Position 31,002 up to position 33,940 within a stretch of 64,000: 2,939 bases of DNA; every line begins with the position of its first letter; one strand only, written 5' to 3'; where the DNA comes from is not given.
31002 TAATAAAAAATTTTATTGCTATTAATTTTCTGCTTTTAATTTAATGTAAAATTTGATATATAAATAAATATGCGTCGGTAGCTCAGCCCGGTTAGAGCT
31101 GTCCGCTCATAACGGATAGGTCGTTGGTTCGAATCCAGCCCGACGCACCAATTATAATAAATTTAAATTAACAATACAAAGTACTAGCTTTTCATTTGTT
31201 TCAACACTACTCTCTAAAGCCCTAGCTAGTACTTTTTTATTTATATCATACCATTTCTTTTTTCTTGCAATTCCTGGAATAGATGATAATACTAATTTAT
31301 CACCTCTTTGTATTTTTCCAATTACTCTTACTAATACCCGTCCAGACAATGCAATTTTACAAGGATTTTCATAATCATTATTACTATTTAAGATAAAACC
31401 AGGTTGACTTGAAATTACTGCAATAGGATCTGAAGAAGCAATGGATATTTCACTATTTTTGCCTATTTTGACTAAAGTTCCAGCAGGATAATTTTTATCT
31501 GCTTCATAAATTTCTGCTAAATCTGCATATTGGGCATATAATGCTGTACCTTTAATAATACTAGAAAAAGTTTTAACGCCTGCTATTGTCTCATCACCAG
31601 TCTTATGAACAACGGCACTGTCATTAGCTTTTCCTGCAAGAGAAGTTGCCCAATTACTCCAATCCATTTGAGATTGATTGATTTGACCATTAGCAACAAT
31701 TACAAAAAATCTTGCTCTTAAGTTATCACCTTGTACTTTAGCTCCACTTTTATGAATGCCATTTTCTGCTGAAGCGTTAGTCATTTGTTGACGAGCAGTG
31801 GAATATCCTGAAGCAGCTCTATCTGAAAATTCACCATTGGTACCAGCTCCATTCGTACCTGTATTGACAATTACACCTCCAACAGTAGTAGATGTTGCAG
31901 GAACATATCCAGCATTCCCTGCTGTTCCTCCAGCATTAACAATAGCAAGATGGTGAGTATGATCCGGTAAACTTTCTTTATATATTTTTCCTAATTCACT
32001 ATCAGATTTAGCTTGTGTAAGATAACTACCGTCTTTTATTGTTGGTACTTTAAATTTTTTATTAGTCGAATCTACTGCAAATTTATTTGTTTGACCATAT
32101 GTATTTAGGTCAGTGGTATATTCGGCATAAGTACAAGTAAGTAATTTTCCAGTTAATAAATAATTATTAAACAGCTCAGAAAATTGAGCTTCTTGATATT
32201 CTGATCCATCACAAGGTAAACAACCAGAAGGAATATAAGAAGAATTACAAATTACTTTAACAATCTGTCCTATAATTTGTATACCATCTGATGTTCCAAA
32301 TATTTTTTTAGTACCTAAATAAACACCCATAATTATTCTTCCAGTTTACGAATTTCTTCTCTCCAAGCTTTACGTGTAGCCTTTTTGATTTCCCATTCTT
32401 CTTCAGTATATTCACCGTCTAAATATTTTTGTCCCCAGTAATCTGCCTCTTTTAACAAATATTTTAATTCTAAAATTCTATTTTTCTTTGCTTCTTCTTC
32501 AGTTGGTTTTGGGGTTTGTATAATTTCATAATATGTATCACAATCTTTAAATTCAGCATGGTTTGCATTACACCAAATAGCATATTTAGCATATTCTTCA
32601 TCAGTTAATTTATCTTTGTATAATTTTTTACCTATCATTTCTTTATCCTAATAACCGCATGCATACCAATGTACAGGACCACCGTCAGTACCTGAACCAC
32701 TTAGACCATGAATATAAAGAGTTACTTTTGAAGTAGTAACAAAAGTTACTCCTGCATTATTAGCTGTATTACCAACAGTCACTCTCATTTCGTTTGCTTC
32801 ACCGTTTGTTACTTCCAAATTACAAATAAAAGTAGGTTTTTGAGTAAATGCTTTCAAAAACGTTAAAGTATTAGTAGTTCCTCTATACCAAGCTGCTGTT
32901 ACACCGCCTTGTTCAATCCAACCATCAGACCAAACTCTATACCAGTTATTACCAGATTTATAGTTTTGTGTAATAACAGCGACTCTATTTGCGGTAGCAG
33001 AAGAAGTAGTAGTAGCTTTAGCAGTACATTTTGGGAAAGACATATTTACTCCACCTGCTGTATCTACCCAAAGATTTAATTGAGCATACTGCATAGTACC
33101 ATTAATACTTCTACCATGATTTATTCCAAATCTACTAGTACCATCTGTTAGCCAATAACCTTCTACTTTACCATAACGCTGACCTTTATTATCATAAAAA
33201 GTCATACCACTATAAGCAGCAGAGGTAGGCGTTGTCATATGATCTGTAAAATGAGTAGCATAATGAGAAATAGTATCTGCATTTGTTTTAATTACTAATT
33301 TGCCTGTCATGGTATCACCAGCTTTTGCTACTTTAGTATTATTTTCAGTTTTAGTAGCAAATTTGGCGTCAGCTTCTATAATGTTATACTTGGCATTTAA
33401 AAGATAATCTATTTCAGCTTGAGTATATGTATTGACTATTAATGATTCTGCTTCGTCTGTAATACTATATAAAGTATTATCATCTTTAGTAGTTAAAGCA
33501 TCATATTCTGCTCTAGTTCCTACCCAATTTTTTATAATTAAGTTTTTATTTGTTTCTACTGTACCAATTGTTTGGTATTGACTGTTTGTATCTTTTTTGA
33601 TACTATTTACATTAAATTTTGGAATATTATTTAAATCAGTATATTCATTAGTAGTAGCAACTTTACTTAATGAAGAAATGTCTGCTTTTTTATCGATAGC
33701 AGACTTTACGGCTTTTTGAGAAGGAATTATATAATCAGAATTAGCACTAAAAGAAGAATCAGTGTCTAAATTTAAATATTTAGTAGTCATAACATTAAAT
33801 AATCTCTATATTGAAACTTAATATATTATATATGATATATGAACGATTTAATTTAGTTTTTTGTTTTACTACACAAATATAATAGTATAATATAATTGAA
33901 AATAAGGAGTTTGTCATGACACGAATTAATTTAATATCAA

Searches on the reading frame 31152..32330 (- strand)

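Call 35: search_protein_families(library=phrogs, proteins=[window:31152-32330:-], max_evalue=0.001)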
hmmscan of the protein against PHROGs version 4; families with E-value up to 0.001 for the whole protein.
window:31152-32330:- (392 aa): 7 families
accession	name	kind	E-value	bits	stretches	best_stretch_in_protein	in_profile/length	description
phrog_22593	-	unknown function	1.2e-16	61.8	1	202-358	215-371/400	-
phrog_6427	-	unknown function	1.2e-13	51.4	1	132-387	410-669/675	-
phrog_32939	-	unknown function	3.5e-08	33.9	1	219-261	355-394/497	-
phrog_7911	-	tail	1.4e-05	24.4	1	224-291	274-344/915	tail protein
phrog_19602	-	tail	2.8e-05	24.1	1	254-349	370-467/504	tail fiber protein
phrog_10512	-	head and packaging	0.0002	21.7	1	205-258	309-356/444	virion structural protein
phrog_20004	-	unknown function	0.00089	20.2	0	239-259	149-169/177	-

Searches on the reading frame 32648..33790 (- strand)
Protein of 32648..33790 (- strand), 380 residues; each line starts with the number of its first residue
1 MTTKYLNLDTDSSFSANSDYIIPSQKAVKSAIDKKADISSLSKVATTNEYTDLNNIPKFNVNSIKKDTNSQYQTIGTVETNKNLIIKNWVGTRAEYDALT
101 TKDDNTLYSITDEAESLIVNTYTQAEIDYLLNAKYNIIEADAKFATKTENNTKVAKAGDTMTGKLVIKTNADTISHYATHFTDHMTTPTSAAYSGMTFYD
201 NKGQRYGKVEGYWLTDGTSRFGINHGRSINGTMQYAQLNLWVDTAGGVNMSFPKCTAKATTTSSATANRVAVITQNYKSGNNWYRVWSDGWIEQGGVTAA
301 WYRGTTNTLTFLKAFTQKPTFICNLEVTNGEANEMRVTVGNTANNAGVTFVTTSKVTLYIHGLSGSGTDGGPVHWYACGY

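Call 69: search_protein_families(library=pfam, proteins=[window:32648-33790:-], max_evalue=0.001)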
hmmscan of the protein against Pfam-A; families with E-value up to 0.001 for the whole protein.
window:32648-33790:- (380 aa): 1 family
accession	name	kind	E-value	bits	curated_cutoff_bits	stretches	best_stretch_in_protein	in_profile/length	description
PF24243.1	Phage_tail_C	-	7.6e-11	41.6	23.7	1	89-111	4-26/26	Phage tail tip domain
